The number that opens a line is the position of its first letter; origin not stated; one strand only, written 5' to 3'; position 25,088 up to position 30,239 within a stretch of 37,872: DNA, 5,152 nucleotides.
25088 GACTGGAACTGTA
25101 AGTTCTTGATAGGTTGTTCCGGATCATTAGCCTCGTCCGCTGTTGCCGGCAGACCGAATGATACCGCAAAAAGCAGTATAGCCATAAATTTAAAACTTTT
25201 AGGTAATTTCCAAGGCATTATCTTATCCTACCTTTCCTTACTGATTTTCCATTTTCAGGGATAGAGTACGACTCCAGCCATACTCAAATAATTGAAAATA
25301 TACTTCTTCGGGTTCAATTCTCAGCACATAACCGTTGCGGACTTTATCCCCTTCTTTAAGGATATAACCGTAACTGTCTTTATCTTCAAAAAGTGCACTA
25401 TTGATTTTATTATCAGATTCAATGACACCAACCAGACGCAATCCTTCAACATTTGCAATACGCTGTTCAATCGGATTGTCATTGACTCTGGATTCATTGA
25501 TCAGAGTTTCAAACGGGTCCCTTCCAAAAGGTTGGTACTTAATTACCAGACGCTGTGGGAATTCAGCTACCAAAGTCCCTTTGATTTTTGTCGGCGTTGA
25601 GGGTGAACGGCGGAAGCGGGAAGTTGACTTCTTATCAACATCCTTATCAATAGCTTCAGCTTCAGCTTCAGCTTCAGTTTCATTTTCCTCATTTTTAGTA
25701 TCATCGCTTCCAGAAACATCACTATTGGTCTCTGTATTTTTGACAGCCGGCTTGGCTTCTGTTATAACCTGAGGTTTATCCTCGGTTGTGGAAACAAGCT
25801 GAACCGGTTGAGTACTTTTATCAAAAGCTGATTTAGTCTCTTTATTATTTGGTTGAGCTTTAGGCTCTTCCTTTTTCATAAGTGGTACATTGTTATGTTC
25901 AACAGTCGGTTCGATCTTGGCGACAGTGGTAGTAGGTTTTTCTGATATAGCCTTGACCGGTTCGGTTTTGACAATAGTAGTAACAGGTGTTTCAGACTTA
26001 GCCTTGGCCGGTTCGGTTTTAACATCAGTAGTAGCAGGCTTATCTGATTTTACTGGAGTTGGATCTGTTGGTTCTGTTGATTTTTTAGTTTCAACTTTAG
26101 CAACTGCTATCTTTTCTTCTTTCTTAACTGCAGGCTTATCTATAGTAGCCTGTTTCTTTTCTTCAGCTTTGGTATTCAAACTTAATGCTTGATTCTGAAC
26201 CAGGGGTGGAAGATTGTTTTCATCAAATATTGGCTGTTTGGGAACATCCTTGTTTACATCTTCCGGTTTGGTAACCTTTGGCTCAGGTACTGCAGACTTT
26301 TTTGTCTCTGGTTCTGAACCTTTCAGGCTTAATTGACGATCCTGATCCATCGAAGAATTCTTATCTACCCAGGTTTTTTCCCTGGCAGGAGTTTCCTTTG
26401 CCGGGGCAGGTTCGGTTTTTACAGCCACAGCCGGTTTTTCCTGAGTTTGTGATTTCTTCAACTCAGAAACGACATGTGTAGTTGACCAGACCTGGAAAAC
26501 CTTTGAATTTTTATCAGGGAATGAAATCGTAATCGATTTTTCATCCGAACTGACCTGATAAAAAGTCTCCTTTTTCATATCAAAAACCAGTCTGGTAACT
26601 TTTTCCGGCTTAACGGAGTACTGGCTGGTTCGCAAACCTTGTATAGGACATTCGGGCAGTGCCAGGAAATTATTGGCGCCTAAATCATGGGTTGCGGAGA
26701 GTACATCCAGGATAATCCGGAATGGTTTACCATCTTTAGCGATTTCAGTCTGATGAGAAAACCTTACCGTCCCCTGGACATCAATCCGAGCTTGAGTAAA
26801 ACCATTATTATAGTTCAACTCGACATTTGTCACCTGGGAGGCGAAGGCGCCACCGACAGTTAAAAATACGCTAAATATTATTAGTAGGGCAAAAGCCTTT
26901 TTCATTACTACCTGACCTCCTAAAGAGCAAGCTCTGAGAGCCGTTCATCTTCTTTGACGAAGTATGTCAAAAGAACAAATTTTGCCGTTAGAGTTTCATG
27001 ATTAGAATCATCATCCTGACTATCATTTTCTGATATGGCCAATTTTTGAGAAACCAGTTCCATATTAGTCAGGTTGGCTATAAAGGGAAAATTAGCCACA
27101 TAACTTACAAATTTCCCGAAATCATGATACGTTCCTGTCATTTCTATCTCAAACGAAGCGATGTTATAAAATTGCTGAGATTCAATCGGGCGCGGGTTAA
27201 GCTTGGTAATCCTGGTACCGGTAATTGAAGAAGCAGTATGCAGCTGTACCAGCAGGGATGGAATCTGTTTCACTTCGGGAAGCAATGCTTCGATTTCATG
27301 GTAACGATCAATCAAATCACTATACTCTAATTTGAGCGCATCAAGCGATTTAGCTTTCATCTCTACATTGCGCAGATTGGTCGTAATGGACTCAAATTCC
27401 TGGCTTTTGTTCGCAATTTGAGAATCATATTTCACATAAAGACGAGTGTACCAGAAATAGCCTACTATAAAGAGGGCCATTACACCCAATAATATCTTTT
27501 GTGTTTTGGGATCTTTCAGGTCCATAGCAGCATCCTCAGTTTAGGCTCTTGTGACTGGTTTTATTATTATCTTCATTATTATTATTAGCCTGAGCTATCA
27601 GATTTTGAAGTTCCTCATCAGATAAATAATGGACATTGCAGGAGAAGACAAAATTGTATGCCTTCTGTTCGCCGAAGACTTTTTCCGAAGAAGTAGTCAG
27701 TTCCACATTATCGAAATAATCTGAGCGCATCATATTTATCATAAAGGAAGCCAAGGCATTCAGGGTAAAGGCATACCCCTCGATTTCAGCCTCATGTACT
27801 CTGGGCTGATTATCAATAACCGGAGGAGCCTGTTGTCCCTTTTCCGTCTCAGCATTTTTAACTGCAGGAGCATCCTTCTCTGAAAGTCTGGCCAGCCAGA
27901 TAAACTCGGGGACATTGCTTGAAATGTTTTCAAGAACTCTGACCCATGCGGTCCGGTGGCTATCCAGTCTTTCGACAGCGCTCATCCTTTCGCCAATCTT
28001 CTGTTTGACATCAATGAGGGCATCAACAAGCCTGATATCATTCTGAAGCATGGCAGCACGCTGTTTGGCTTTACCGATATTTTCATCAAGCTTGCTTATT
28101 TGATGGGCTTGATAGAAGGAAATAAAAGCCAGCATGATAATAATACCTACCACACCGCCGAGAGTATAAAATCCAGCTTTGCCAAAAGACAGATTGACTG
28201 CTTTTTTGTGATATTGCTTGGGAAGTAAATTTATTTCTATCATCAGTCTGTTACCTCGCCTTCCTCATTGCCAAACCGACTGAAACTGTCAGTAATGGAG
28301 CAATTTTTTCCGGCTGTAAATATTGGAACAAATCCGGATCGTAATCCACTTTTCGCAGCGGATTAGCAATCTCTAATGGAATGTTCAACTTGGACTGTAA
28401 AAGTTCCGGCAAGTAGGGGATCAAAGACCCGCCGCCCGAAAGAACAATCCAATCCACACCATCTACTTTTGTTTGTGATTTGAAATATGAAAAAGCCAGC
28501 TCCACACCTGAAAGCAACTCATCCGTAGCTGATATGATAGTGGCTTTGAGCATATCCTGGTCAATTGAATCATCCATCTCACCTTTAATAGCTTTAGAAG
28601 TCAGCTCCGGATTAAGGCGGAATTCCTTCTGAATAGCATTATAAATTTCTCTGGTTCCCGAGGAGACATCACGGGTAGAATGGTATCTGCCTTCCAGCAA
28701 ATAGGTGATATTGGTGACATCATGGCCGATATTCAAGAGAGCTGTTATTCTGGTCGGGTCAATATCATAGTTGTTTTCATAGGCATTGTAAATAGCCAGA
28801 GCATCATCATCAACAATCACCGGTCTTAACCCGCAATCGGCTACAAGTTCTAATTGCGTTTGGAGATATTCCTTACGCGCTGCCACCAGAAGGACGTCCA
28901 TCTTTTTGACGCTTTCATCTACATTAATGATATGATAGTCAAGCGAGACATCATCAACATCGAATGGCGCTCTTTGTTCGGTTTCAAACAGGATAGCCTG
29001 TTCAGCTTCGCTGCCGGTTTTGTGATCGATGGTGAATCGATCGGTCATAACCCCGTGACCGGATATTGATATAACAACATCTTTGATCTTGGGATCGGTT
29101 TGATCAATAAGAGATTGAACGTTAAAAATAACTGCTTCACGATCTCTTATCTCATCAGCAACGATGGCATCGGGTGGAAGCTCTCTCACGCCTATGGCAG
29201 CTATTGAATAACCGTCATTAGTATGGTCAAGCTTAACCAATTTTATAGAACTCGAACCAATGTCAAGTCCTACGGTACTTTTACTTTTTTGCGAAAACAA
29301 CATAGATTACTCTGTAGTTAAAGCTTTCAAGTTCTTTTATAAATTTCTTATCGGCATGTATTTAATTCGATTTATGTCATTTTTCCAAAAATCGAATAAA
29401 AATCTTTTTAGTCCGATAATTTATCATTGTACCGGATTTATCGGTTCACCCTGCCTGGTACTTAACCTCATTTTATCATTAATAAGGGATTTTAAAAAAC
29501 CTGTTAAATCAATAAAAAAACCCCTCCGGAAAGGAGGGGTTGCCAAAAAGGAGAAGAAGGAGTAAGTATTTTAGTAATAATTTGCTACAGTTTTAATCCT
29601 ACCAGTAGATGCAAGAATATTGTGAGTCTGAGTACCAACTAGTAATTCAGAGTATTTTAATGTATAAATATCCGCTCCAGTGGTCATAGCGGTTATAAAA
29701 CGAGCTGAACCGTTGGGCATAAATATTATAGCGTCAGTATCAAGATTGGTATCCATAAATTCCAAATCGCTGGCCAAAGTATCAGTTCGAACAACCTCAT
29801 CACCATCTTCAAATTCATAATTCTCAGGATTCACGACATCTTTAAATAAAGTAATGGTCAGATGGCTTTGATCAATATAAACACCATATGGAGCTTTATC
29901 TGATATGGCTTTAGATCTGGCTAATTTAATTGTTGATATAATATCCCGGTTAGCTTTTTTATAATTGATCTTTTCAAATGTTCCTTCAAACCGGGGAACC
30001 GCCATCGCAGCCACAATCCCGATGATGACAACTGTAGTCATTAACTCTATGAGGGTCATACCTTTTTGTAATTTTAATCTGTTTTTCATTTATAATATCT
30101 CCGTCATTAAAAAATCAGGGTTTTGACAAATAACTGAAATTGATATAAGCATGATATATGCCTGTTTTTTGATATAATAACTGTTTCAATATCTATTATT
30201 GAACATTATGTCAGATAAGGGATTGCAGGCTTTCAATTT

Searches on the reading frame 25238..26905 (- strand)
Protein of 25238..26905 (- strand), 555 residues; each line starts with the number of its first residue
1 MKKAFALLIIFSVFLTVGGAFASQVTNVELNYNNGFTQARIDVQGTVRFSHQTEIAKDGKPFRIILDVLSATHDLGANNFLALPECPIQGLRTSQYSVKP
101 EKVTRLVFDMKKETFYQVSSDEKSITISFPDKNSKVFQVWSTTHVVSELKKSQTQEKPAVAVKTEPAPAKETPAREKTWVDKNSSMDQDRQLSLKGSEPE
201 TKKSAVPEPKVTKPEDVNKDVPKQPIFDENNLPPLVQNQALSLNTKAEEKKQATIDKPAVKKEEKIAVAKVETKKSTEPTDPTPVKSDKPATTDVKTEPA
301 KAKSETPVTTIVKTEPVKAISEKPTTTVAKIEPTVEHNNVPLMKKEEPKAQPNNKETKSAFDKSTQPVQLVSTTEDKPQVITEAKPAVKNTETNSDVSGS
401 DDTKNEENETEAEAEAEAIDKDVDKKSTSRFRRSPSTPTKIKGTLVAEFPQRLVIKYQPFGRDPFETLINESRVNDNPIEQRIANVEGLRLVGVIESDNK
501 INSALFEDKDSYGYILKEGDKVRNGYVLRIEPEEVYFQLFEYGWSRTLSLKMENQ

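Call 20: search_protein_families(library=pfam, proteins=[window:25238-26905:-], max_evalue=0.01)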
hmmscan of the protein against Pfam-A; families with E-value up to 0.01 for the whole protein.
window:25238-26905:- (555 aa): 1 family
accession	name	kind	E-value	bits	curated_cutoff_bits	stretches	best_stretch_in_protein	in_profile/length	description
PF11741.13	AMIN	-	9.8e-05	22.8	20.5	1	60-125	30-97/101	AMIN domain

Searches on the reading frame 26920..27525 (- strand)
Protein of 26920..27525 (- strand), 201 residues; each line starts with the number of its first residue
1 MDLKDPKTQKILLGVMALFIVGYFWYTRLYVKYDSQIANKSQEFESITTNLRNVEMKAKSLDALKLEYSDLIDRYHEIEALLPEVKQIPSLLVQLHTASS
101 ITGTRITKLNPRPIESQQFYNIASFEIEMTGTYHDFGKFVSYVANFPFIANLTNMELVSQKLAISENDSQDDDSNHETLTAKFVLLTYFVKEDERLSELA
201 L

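Call 20: search_protein_families(library=pfam, proteins=[window:26920-27525:-], max_evalue=0.01)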
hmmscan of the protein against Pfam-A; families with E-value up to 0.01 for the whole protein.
window:26920-27525:- (201 aa): 1 family
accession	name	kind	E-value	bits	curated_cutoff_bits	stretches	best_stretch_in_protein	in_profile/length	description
PF04350.18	PilO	-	1.7e-23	83.8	22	1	38-188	2-141/145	Pilus assembly protein, PilO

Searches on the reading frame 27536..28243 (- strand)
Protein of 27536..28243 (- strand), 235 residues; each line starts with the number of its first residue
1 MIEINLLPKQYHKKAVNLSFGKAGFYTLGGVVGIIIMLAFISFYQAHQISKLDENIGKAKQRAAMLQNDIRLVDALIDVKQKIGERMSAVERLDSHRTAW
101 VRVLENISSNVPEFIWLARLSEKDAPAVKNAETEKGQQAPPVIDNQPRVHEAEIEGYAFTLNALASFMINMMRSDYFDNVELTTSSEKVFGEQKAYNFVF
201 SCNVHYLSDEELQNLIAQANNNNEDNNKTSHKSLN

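Call 20: search_protein_families(library=pfam, proteins=[window:27536-28243:-], max_evalue=0.01)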
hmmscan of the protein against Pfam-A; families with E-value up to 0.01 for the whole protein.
window:27536-28243:- (235 aa): 1 family
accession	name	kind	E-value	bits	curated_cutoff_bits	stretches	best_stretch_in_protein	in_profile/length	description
PF05137.18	PilN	-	5.3e-12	46.1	22.8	1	102-203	1-77/78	Fimbrial assembly protein (PilN)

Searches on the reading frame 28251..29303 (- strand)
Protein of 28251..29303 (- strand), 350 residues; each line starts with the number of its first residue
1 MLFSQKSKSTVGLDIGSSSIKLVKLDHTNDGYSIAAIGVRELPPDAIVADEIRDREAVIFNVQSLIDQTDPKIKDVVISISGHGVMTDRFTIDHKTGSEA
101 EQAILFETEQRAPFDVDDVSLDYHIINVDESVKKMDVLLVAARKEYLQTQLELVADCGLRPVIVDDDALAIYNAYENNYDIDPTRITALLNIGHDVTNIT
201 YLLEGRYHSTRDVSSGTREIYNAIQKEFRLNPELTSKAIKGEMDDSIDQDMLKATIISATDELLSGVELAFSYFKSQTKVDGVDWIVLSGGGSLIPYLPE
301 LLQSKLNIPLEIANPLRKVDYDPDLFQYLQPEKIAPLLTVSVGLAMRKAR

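Call 20: search_protein_families(library=pfam, proteins=[window:28251-29303:-], max_evalue=0.01)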
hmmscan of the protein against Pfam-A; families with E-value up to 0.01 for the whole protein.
window:28251-29303:- (350 aa): 3 families
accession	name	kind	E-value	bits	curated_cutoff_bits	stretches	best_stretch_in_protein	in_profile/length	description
PF11104.14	PilM_2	-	1.4e-54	185.8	27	1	12-348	1-339/340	Type IV pilus assembly protein PilM;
PF05134.19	T2SSL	-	0.00027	20.9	25.5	1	71-171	44-138/231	Type II secretion system (T2SS), protein L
PF14450.12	FtsA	-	0.00076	20.3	31.8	1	188-316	1-113/127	Cell division protein FtsA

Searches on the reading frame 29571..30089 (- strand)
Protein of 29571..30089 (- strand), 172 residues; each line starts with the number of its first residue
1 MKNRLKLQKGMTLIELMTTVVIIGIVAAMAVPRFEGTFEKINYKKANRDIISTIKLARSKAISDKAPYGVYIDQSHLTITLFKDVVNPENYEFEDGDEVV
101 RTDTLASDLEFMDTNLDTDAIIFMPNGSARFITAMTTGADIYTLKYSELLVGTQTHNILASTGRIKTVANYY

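Call 20: search_protein_families(library=pfam, proteins=[window:29571-30089:-], max_evalue=0.01)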
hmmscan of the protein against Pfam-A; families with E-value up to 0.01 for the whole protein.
window:29571-30089:- (172 aa): 2 families
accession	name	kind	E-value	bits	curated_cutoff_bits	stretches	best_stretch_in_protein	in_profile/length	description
PF07963.17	N_methyl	-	4.4e-07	29.6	21.2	1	6-31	2-27/27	Prokaryotic N-terminal methylation motif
PF12019.13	GspH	-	8.8e-05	23.4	21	1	48-138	3-87/108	Type II transport protein GspH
